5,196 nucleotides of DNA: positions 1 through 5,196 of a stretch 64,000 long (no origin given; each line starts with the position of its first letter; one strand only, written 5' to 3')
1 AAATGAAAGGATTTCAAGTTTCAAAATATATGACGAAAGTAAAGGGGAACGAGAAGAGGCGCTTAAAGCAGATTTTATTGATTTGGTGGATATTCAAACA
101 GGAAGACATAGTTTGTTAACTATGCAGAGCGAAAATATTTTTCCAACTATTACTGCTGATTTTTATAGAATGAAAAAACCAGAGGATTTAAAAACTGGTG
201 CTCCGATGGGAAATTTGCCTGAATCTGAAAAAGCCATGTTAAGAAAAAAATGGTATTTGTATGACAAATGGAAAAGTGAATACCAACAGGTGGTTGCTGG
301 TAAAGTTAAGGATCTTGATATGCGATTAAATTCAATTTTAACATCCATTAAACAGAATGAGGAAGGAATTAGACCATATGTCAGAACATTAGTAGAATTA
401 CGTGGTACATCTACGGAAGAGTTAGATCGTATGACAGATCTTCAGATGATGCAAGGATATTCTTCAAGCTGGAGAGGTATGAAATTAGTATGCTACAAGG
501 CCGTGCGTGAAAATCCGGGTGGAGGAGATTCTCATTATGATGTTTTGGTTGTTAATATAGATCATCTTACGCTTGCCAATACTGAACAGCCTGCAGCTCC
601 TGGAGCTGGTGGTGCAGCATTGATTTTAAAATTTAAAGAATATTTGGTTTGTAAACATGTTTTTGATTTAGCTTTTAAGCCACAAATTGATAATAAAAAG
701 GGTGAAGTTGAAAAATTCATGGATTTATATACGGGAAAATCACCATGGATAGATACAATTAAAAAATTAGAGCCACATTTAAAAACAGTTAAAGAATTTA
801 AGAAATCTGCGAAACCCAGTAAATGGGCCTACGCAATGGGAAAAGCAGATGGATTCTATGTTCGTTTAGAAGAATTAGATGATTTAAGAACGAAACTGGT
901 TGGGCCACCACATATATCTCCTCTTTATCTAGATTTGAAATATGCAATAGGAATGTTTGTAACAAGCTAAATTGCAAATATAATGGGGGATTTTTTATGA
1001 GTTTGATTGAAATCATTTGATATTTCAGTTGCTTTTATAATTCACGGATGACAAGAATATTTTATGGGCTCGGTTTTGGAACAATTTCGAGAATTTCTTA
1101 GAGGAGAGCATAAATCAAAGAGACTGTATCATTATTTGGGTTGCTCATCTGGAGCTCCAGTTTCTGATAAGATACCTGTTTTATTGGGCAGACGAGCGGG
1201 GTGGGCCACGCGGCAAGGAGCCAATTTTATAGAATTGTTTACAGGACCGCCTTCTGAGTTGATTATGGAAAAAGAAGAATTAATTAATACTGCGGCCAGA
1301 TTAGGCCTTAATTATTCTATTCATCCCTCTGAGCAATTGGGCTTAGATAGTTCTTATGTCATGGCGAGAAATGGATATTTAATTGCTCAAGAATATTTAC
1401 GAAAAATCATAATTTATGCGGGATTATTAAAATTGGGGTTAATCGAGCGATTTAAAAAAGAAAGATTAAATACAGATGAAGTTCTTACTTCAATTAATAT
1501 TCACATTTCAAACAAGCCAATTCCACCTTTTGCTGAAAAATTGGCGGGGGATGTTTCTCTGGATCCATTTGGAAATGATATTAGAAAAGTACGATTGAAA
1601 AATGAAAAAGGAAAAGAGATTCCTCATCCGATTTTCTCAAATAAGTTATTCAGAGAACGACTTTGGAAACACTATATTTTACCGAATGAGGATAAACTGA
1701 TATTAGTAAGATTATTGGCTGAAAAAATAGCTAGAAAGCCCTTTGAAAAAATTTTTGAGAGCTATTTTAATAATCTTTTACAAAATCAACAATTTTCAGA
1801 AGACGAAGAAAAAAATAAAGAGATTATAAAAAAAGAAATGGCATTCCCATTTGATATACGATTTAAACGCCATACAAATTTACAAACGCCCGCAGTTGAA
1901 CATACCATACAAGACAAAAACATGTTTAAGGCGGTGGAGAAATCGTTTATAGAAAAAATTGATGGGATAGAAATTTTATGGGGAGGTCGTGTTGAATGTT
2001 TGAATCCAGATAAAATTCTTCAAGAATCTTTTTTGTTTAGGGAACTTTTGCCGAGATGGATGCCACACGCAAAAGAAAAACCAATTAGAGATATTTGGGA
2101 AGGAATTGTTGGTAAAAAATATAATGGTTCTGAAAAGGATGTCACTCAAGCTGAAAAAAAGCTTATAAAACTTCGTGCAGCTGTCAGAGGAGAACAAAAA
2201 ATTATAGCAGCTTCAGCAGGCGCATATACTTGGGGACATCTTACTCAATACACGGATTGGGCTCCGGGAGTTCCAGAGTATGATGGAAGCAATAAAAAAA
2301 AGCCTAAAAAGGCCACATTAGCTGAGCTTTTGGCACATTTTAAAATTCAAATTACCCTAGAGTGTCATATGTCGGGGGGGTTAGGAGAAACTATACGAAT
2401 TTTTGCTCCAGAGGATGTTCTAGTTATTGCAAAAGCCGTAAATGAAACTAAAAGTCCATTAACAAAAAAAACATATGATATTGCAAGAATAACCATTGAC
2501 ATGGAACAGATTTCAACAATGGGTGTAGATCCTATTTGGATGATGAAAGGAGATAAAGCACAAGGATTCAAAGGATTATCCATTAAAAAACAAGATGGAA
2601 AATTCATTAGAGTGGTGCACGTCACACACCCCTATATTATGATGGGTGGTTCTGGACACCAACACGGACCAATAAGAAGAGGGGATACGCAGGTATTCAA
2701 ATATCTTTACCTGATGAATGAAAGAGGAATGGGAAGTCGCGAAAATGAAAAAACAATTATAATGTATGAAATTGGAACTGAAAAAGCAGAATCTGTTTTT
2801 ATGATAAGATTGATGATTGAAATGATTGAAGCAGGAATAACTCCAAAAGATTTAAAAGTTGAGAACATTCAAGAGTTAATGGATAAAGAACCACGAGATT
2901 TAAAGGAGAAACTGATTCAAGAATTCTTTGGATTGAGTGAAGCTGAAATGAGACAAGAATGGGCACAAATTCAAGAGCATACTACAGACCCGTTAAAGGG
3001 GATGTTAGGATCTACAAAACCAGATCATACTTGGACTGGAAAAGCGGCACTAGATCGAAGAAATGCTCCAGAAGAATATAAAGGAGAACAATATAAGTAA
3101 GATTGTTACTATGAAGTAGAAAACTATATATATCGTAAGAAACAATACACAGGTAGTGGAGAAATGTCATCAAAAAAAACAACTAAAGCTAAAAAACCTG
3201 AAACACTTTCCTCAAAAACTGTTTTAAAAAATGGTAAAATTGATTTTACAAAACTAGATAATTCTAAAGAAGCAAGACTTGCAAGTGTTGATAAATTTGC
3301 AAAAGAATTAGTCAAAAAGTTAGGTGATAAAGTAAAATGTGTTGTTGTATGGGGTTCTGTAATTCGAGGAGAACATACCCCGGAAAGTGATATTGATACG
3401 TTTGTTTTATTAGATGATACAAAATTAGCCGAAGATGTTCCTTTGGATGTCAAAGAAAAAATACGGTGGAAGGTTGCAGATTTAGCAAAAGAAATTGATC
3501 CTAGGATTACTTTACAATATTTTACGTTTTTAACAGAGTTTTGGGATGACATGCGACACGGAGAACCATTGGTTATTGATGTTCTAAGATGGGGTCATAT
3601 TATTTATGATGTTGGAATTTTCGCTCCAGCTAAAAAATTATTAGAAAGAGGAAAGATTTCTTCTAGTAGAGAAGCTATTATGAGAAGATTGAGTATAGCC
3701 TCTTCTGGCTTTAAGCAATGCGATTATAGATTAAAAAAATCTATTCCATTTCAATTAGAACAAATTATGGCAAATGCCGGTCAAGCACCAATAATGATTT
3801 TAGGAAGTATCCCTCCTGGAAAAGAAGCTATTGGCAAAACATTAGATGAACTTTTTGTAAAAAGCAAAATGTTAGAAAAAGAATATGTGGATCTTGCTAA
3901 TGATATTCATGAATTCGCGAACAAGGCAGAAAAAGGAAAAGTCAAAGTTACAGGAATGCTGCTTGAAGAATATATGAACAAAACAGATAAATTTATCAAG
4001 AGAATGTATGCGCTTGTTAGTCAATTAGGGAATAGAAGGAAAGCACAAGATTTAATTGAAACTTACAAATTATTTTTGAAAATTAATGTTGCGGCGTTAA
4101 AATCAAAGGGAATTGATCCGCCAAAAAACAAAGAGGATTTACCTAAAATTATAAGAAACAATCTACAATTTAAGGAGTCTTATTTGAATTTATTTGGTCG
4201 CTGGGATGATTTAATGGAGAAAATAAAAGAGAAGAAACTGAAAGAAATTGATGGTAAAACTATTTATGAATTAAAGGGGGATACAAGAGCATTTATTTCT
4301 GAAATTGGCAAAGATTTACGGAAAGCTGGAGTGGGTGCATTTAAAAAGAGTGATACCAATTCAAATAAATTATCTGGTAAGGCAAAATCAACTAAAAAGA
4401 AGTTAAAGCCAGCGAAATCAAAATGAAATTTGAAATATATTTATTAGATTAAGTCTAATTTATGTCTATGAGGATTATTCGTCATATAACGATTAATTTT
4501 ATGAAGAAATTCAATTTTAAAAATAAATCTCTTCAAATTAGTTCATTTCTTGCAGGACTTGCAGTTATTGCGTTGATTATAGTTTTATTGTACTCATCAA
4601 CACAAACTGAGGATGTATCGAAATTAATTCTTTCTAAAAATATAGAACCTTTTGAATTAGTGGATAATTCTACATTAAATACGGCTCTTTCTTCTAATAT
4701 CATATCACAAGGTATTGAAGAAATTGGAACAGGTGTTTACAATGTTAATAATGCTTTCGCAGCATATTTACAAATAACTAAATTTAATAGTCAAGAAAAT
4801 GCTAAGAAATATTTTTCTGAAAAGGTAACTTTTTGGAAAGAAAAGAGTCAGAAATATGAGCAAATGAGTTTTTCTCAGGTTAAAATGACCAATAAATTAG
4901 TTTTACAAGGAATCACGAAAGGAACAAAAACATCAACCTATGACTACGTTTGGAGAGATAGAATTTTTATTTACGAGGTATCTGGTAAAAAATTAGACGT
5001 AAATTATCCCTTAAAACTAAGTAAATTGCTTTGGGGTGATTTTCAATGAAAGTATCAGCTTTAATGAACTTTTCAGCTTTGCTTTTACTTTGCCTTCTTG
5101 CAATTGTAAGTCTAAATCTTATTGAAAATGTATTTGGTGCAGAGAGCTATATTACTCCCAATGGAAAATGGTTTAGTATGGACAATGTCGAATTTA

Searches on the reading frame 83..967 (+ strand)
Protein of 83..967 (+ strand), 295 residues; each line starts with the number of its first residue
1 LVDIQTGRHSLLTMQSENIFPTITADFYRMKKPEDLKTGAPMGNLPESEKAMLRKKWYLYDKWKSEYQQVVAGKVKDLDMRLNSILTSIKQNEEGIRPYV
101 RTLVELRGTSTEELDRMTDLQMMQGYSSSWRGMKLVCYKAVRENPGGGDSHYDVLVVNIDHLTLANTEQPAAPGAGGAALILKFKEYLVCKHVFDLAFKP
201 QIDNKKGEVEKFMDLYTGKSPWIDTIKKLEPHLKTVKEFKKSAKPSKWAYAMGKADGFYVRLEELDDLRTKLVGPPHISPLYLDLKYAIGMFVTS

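Call 13: search_protein_families(library=pfam, proteins=[window:83-967:+], max_evalue=0.001)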
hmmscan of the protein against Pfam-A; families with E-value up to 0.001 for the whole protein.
window:83-967:+ (295 aa): 0 families

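Call 22: search_protein_families(library=ncbifam, proteins=[window:83-967:+], max_evalue=1)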
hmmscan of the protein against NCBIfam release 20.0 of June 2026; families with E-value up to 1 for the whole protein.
window:83-967:+ (295 aa): 1 family
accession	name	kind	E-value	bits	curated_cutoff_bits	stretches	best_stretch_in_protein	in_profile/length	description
TIGR02104.1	pulA_typeI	equivalog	0.12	10.4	504.5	1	22-55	265-298/605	type I pullulanase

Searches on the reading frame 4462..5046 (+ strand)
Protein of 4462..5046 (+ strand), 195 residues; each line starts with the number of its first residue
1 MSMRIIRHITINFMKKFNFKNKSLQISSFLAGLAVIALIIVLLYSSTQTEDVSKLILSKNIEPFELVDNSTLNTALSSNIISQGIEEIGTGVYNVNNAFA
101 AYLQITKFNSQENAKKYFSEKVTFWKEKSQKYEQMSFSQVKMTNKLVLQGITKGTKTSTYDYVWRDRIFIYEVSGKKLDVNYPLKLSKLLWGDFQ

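Call 13: search_protein_families(library=pfam, proteins=[window:4462-5046:+], max_evalue=0.001)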
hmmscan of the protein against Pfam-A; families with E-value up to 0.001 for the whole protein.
window:4462-5046:+ (195 aa): 0 families

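Call 22: search_protein_families(library=ncbifam, proteins=[window:4462-5046:+], max_evalue=1)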
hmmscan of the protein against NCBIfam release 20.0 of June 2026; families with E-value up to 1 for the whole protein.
window:4462-5046:+ (195 aa): 1 family
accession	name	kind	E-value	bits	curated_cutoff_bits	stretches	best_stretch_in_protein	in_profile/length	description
NF004837.0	PRK06187.1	subfamily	0.053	11.8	476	1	102-162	7-66/531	long-chain-fatty-acid--CoA ligase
